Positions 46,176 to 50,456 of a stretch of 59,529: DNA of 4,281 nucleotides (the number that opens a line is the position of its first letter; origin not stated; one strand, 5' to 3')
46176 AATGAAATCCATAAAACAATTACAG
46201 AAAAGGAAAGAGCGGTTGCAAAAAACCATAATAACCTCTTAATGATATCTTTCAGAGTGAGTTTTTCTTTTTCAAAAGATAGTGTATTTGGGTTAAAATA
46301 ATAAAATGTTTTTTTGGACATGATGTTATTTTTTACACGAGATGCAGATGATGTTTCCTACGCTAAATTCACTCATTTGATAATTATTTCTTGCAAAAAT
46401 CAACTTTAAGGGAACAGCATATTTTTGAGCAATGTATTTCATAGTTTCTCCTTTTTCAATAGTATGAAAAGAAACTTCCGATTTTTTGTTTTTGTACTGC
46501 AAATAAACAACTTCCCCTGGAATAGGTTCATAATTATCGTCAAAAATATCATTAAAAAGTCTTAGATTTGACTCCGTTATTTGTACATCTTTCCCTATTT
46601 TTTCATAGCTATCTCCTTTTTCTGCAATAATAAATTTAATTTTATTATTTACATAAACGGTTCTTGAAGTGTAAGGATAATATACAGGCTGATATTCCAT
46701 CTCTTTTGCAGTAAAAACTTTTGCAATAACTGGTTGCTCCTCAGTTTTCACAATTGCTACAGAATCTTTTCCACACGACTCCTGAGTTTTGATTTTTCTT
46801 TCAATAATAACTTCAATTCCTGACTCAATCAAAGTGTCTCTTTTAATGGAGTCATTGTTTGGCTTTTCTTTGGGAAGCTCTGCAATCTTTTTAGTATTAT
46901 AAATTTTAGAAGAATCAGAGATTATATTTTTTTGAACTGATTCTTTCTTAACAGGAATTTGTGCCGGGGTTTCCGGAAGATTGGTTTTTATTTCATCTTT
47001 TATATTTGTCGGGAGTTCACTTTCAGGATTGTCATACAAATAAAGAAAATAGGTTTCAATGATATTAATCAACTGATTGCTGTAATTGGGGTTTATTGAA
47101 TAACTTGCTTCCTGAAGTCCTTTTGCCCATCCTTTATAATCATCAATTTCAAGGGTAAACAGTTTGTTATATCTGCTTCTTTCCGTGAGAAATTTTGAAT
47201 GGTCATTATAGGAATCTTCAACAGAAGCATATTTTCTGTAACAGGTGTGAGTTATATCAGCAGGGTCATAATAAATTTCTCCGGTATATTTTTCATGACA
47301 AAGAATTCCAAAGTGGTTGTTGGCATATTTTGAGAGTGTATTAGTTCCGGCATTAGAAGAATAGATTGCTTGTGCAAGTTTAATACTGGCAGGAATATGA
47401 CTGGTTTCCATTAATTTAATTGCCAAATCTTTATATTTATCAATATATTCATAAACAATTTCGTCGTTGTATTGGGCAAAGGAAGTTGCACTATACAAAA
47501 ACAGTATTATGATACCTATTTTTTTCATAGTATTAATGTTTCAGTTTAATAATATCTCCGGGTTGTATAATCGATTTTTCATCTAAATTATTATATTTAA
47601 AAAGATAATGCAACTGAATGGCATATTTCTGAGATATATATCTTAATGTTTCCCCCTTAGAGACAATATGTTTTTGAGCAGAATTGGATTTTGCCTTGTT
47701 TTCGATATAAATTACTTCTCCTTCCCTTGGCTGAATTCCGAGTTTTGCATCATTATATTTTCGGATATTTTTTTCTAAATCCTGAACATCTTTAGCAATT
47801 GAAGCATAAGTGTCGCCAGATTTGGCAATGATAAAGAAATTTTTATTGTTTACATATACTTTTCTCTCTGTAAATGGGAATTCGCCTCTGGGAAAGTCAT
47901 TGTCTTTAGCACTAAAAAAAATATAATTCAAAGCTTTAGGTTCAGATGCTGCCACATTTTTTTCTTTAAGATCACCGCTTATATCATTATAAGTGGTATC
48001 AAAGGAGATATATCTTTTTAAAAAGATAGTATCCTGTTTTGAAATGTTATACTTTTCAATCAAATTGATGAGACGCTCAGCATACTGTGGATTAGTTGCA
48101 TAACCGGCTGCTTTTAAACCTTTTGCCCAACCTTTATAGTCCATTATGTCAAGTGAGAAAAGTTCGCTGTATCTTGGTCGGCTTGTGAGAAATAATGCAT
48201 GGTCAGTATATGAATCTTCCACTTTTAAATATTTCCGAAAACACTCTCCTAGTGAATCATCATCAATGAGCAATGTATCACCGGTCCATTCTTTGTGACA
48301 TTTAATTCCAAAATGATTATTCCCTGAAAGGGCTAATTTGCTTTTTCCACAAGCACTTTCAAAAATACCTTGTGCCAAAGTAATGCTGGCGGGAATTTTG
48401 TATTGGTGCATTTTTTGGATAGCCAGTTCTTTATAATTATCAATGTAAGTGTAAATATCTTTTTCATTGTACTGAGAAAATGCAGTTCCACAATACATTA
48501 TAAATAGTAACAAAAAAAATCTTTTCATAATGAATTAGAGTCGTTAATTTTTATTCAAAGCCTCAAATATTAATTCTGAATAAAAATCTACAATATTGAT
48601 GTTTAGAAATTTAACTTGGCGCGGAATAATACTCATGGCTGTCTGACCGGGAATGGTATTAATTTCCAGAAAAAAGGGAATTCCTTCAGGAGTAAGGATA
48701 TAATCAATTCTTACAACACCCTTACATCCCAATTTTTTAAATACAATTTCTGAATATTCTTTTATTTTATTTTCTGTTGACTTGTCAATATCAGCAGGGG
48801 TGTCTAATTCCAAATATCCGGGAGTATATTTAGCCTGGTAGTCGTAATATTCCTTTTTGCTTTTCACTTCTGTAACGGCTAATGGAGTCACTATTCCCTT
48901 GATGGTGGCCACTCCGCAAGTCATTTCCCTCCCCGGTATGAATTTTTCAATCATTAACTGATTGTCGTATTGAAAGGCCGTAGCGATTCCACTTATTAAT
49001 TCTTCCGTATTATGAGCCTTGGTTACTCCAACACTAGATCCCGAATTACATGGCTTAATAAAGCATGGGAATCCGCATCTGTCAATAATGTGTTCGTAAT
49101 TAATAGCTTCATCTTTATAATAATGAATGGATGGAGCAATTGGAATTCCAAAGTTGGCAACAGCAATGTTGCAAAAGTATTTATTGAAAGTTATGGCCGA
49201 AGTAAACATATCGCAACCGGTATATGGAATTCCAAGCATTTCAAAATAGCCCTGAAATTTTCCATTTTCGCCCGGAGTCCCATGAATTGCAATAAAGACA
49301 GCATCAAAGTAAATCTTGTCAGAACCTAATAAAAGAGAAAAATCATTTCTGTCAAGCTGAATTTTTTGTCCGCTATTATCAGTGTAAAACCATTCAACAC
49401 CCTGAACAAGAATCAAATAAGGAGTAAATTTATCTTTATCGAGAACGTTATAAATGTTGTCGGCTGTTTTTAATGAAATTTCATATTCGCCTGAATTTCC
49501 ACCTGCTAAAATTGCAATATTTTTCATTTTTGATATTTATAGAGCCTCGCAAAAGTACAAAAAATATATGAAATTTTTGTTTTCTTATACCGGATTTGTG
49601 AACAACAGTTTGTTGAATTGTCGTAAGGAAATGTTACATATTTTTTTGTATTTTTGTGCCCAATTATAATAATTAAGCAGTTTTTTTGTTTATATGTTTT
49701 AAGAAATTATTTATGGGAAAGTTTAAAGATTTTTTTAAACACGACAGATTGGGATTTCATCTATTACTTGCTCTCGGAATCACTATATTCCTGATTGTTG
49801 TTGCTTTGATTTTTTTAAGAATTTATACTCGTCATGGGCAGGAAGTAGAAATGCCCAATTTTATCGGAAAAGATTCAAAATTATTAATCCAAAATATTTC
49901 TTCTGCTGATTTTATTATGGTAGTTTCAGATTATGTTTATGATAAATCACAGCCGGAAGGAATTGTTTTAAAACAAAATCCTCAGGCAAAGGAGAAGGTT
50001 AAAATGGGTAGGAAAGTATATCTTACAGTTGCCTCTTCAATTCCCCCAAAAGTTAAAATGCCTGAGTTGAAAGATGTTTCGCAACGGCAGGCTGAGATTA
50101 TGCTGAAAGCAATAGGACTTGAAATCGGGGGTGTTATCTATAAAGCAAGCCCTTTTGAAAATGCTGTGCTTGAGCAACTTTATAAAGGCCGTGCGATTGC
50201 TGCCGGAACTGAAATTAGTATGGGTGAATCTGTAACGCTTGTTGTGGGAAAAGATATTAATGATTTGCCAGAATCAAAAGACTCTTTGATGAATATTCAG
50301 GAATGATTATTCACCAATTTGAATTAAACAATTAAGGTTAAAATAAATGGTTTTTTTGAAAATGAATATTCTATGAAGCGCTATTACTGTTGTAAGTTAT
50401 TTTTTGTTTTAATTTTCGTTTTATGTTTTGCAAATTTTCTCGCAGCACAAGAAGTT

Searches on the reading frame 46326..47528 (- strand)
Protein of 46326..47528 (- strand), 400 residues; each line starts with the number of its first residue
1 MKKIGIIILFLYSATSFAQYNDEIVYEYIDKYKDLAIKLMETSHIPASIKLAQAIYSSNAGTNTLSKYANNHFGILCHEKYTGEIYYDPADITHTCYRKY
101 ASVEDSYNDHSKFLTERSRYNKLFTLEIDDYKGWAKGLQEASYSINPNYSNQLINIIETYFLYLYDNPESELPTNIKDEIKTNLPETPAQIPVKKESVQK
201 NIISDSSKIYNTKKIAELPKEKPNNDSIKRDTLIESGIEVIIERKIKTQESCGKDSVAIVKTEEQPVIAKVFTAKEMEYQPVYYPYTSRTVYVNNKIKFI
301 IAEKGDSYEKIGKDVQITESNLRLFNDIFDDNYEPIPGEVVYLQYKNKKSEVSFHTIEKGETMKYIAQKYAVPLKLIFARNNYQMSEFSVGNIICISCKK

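Call 37: search_protein_families(library=pfam, proteins=[window:46326-47528:-], max_evalue=0.00001)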
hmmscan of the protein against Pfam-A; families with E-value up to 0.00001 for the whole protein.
window:46326-47528:- (400 aa): 2 families
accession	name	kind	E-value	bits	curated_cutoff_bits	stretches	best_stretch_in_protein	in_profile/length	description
PF01832.25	Glucosaminidase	-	1.2e-29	103.9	30.2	1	34-160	2-121/123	Mannosyl-glycoprotein endo-beta-N-acetylglucosaminidase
PF01476.26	LysM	-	1.7e-08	34.7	20.9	0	355-396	1-42/43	LysM domain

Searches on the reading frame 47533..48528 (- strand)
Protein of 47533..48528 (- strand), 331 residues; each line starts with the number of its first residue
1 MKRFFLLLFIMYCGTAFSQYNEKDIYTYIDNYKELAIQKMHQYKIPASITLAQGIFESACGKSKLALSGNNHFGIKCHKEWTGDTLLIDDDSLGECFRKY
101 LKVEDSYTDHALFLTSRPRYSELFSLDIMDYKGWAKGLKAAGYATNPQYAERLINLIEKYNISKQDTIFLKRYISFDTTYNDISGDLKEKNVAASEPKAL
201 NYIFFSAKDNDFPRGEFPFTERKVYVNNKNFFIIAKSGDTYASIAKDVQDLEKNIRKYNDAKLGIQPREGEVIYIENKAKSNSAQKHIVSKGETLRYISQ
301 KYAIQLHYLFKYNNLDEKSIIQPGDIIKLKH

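Call 37: search_protein_families(library=pfam, proteins=[window:47533-48528:-], max_evalue=0.00001)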
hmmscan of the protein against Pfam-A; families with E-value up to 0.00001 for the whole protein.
window:47533-48528:- (331 aa): 2 families
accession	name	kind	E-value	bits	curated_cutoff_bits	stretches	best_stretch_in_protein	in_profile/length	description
PF01832.25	Glucosaminidase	-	7.1e-37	127.2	30.2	1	34-161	2-122/123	Mannosyl-glycoprotein endo-beta-N-acetylglucosaminidase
PF01476.26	LysM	-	6e-11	42.5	20.9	1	287-329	1-42/43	LysM domain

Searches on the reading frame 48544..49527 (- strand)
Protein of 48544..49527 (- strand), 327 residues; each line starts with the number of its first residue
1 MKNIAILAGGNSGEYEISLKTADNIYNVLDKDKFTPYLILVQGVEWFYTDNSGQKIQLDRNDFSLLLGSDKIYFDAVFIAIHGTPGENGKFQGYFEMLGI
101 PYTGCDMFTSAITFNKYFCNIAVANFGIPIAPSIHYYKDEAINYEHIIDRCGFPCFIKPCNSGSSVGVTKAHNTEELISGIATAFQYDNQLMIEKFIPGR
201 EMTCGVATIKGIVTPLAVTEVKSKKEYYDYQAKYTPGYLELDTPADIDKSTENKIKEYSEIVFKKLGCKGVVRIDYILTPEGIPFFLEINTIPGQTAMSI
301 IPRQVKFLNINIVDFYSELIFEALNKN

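Call 37: search_protein_families(library=pfam, proteins=[window:48544-49527:-], max_evalue=0.00001)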
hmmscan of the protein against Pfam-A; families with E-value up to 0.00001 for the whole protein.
window:48544-49527:- (327 aa): 5 families
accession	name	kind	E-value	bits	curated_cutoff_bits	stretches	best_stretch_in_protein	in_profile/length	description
PF07478.18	Dala_Dala_lig_C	-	4e-50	170.6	24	1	124-311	3-194/204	D-ala D-ala ligase C-terminus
PF01820.27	Dala_Dala_lig_N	-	1.9e-24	86.9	34.6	1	3-105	1-121/121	D-ala D-ala ligase N-terminus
PF02786.22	CPSase_L_D2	-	8.3e-08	32.4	19.8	0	122-199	8-91/211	Carbamoyl-phosphate synthase L chain, ATP binding domain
PF02655.19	ATP-grasp_3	-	1.9e-06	28.5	23.2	1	152-291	31-155/160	ATP-grasp domain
PF02222.28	ATP-grasp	-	2.3e-06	27.8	27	1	123-282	3-153/179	ATP-grasp domain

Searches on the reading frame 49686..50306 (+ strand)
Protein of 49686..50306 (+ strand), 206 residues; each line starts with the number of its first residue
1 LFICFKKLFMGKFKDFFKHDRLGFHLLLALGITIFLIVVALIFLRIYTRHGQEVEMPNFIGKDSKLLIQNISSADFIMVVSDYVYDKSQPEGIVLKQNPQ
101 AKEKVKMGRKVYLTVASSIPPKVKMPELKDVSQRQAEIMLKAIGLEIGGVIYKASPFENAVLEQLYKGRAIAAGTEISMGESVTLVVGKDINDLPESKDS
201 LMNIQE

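Call 38: search_protein_families(library=pfam, proteins=[window:49686-50306:+], max_evalue=0.01)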
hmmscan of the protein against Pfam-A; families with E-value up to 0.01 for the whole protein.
window:49686-50306:+ (206 aa): 1 family
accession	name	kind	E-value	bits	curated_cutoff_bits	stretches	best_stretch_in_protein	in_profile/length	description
PF03793.24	PASTA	-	2.3e-17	63.1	23.2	2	54-116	1-63/64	PASTA domain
